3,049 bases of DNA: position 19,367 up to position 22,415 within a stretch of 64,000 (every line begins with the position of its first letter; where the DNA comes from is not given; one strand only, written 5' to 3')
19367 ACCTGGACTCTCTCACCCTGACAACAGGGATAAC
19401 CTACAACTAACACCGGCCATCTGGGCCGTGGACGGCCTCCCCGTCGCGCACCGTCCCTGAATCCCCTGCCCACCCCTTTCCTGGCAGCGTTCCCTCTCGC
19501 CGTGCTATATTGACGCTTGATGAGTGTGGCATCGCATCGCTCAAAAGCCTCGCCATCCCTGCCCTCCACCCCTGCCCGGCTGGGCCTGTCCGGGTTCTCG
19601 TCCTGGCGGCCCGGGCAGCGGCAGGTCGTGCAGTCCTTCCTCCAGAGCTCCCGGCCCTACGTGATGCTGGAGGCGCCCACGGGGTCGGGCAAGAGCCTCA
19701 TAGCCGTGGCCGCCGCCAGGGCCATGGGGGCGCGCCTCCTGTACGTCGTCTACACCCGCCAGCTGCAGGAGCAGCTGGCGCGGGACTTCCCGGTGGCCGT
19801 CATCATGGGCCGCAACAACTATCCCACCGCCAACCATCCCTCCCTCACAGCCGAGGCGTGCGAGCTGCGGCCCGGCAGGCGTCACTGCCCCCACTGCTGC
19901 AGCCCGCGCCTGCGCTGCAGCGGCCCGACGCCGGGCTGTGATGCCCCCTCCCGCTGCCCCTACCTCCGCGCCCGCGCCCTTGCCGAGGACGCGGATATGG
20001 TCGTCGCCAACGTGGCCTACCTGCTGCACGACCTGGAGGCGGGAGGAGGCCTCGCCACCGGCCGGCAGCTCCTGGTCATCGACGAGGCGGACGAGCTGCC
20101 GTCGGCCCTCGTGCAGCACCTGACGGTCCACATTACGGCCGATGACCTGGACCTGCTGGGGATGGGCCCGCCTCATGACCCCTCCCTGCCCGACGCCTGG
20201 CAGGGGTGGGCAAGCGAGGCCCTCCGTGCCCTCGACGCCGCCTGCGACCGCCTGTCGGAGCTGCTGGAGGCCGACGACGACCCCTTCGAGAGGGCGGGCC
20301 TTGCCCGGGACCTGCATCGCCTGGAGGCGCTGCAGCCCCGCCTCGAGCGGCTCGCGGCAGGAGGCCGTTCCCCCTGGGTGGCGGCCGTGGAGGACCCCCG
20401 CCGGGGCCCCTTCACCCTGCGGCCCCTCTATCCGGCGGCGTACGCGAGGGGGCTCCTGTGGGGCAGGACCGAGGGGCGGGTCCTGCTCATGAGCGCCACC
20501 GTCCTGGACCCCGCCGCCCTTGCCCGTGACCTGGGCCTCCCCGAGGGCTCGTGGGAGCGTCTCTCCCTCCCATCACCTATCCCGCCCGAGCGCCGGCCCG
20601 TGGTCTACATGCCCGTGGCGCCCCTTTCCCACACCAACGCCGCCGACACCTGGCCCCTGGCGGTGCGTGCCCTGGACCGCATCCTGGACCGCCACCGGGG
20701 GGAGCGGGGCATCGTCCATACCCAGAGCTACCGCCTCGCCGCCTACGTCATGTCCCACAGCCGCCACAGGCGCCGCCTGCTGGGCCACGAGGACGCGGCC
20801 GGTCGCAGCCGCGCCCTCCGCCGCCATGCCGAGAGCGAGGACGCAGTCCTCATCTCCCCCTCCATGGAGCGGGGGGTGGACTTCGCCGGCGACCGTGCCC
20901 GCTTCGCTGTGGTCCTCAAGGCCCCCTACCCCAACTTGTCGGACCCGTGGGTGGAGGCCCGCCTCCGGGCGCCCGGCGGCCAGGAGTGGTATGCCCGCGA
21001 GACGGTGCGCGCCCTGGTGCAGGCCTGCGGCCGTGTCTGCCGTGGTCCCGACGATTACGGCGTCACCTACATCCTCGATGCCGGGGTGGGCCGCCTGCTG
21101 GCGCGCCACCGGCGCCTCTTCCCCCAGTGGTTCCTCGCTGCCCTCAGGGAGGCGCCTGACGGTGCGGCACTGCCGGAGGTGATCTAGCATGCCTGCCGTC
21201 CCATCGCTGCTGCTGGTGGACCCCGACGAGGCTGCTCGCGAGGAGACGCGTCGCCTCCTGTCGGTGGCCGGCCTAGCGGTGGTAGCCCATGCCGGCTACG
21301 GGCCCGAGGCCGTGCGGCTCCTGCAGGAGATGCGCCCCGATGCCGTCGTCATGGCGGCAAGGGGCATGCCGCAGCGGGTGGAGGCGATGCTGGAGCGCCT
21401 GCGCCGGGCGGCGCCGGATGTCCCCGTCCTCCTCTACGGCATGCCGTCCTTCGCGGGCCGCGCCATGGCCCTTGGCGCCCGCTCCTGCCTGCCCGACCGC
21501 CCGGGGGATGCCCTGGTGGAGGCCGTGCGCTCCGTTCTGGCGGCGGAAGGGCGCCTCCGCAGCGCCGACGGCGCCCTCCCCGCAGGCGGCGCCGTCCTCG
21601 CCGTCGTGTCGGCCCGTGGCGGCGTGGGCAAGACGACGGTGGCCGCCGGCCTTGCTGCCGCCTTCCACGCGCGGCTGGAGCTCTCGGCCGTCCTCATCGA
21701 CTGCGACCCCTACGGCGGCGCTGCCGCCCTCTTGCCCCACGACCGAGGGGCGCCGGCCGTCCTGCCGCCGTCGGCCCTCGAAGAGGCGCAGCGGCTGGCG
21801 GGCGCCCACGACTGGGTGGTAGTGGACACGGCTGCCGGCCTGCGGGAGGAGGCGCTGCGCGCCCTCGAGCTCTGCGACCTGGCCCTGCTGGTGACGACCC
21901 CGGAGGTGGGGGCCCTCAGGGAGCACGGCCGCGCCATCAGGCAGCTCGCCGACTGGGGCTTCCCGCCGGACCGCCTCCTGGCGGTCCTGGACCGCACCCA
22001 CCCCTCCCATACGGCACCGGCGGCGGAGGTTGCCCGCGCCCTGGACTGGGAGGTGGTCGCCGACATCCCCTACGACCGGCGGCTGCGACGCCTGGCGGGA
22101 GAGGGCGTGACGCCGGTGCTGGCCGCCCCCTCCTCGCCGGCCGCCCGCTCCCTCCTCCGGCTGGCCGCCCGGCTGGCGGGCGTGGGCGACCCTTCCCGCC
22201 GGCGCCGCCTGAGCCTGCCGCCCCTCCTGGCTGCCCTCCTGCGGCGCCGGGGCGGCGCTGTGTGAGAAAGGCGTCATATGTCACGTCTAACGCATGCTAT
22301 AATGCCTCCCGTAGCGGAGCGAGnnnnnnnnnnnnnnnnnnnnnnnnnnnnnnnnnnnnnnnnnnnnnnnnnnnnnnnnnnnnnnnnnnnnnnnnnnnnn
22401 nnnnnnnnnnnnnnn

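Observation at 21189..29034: Tad/Flp-like secretion ATPase operon inside the same element, followed by a LysM-M23 peptidase and a UvrD-like helicase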

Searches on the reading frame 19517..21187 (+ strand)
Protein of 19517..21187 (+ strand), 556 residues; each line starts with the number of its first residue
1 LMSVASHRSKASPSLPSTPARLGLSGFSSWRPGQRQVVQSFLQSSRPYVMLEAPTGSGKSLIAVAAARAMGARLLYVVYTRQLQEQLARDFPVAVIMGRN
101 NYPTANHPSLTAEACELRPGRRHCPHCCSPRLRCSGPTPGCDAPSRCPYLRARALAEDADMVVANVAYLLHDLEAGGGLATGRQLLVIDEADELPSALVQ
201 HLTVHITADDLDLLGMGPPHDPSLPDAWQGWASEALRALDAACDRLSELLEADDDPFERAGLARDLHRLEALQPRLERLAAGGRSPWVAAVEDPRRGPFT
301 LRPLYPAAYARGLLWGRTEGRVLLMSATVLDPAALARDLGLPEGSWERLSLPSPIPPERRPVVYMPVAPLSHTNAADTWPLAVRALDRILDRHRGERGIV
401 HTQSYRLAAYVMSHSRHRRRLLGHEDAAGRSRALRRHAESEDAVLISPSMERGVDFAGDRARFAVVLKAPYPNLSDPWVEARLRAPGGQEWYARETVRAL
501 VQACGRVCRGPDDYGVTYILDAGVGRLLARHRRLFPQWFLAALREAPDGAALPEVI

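Call 6: search_protein_families(library=pfam, proteins=[window:19517-21187:+], max_evalue=0.01)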
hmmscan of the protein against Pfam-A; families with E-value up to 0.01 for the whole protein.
window:19517-21187:+ (556 aa): 6 families
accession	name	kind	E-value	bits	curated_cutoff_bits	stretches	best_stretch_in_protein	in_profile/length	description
PF13307.12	Helicase_C_2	-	1.8e-22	80.6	25.3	1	396-539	10-167/170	Helicase C-terminal domain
PF00270.35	DEAD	-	1.3e-09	38.5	26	1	31-91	1-65/167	DEAD/DEAH box helicase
PF13604.12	AAA_30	-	1.6e-09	38.2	27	2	152-219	59-125/191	AAA domain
PF04851.21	ResIII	-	2.5e-06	27.9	22.5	1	29-99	3-74/164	Type III restriction enzyme, res subunit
PF06733.21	DEAD_2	-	2.2e-05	24.6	21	1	145-211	104-172/172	DEAD_2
PF13401.12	AAA_22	-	0.0019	18.9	27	0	168-204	77-105/130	AAA domain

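Call 28: search_protein_families(library=ncbifam, proteins=[window:19517-21187:+], max_evalue=0.001)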
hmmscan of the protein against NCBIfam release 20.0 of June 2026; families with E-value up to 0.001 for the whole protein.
window:19517-21187:+ (556 aa): 6 families
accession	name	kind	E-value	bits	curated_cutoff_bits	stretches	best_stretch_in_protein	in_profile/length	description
NF053712.1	repair_DEAH_YoaA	equivalog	5.4e-30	104.7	680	2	233-522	304-598/630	DNA repair helicase YoaA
NF008729.0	PRK11747.1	equivalog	2.1e-23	82.7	598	2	302-522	446-679/703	ATP-dependent DNA helicase DinG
NF005981.0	PRK08074.1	equivalog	6.5e-17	60.8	789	2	145-212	418-485/931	ATP-dependent DNA helicase DinG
TIGR01407.1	dinG_rel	hypoth_equivalog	1.1e-16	60.2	547.7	2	146-207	404-465/889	putative DnaQ family exonuclease/DinG family helicase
TIGR00604.1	rad3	subfamily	3.4e-15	55.7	246.95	1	452-542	597-692/706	DNA repair helicase (rad3)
NF005569.0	PRK07246.1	equivalog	0.00025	19.5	794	0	154-200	409-454/820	bifunctional DnaQ family exonuclease/ATP-dependent helicase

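Call 65: search_protein_families(library=padloc, proteins=[window:19517-21187:+], max_evalue=0.001)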
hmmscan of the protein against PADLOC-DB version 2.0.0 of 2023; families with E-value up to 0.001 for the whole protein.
window:19517-21187:+ (556 aa): 8 families
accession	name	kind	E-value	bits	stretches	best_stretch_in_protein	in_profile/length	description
PDLC01439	typeIV_DinG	-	2.4e-73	245.7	1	24-541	11-557/575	CAS-IV-A; associated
PDLC01729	typeIV_DinG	-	2.3e-11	41.2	1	386-521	461-614/666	Csf4_0_IVA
PDLC04987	PDC-S28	-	1.5e-07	28.2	1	430-532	376-476/846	-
PDLC04986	PDC-S28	-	3.1e-06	23.8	0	453-532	401-478/831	-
PDLC02032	Cas3d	-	2.2e-05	21.4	1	39-89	22-71/641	-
PDLC01732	typeIV_DinG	-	8.2e-05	19.6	0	453-522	518-589/648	Csf4_3_IVE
PDLC01731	typeIV_DinG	-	0.0001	19.3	0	158-218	124-189/526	Csf4_2_IVA1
PDLC01252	Cas3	-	0.00058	17.4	0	49-90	2-48/324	CAS-I; effector_G3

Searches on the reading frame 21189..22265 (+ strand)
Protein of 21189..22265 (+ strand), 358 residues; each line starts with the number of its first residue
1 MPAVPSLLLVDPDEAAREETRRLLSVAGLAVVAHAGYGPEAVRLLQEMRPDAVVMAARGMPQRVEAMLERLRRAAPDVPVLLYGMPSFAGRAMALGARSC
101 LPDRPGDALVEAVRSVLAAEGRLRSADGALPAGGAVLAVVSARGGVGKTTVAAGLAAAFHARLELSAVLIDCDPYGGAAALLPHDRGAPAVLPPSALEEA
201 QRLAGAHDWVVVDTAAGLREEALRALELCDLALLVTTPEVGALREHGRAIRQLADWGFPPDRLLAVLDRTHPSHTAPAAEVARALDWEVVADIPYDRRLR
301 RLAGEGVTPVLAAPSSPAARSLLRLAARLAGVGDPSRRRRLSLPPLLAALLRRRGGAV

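Call 6: search_protein_families(library=pfam, proteins=[window:21189-22265:+], max_evalue=0.01)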
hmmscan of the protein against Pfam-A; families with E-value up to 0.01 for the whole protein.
window:21189-22265:+ (358 aa): 7 families
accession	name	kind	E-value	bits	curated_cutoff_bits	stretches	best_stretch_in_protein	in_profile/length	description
PF10609.15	ParA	-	1.3e-11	44.8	27.1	1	136-178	5-46/246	NUBPL iron-transfer P-loop NTPase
PF01656.29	CbiA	-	5.7e-10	39.7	25.4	1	137-307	1-123/125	CobQ/CobB/MinD/ParA nucleotide binding domain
PF06564.18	CBP_BcsQ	-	2.5e-09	37.5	21.3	2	136-174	3-40/234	Cellulose biosynthesis protein BcsQ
PF00072.30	Response_reg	-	5.1e-07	30.3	30.2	1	8-101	2-97/111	Response regulator receiver domain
PF13614.12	AAA_31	-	1.2e-05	25.8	27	1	136-178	3-44/177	AAA domain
PF02374.21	ArsA_ATPase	-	4.8e-05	23.2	24.3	1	139-174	5-39/305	Anion-transporting ATPase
PF13401.12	AAA_22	-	0.0044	17.8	27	0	137-183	7-52/130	AAA domain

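Call 28: search_protein_families(library=ncbifam, proteins=[window:21189-22265:+], max_evalue=0.001)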
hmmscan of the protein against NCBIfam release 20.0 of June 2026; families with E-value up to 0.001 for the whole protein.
window:21189-22265:+ (358 aa): 13 families
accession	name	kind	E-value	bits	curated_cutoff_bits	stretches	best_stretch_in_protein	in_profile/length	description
TIGR01969.1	minD_arch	subfamily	2.2e-22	79.5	201.75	2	201-334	103-235/251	cell division ATPase MinD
NF041546.1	ParA_partition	equivalog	4.2e-16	59.1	180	1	136-245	1-115/203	ParA family partition ATPase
TIGR01968.1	minD_bact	equivalog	1e-14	54.6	212.9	2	202-335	107-242/261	septum site-determining protein MinD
TIGR03815.1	CpaE_hom_Actino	equivalog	2.3e-14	53.3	154.45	2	123-178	100-154/340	septum site-determining protein Ssd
TIGR03371.1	cellulose_yhjQ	equivalog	3.1e-11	43.2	157.85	1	135-175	2-41/246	cellulose biosynthesis protein BcsQ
NF041136.1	MrpORP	equivalog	3.7e-08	33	450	1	136-176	7-46/365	iron-sulfur cluster carrier protein MrpORP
NF008079.0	PRK10818.1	equivalog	7.7e-08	32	508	1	206-253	113-160/270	septum site-determining protein MinD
NF007018.1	PRK09483.1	equivalog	4e-05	23.4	280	1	6-120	3-122/217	UvrY/SirA/GacA family response regulator transcription factor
NF047398.1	AAA_KGGVGR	domain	7e-05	23.2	90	0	136-173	4-40/190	KGGVGR-motif variant AAA ATPase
NF033200.1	F430_CfbC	exception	8.1e-05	22.1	402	1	142-192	7-56/260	Ni-sirohydrochlorin a,c-diamide reductive cyclase ATP-dependent reductase subunit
NF008669.0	PRK11670.1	equivalog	0.0003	19.8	348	0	135-178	108-150/369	iron-sulfur cluster carrier protein ApbC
NF045505.1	RR_RssB_Pseudo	equivalog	0.00038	19.6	700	1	6-99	7-102/394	two-component system response regulator RssB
NF008469.0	PRK11361.1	equivalog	0.00069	18.4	714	1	2-92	2-89/461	acetoacetate metabolism transcriptional regulator AtoC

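Call 65: search_protein_families(library=padloc, proteins=[window:21189-22265:+], max_evalue=0.001)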
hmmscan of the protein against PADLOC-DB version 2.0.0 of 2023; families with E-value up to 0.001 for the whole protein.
window:21189-22265:+ (358 aa): 0 families

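Call 82: search_solved_structures(query=window:21189-22265:+, max_evalue=0.00001)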
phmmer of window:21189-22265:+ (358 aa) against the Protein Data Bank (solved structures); distinct sequences matched with E-value up to 0.00001: 11.
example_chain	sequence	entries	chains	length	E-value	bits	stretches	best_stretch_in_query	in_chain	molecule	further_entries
1hyq_A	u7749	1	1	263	6.4e-11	45.6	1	196-332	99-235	CELL DIVISION INHIBITOR (MIND-1)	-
1ion_A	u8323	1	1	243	7.7e-11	45.3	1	198-329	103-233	PROBABLE CELL DIVISION INHIBITOR MIND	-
4v03_A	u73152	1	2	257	2.9e-10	43.4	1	198-338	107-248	SITE-DETERMINING PROTEIN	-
1g3q_A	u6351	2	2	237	8.6e-10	41.9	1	198-329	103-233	CELL DIVISION INHIBITOR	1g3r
4v02_A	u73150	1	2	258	1.4e-09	41.1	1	198-338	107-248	SITE-DETERMINING PROTEIN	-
3ea0_A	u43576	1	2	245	1.4e-08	37.9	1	203-332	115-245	ATPase, ParA family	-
3cwq_A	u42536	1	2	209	2.1e-08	37.3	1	136-277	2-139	ParA family chromosome partitioning protein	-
3q9l_A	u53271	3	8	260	7.3e-07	32.2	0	207-336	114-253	Septum site-determining protein minD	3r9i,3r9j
6riq_C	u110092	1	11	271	8e-07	32.1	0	203-337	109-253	Site-determining protein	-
1wcv_1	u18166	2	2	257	1.1e-06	31.7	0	137-182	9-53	SEGREGATION PROTEIN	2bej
3cz5_A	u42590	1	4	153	7e-06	29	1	6-123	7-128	Two-component response regulator, LuxR family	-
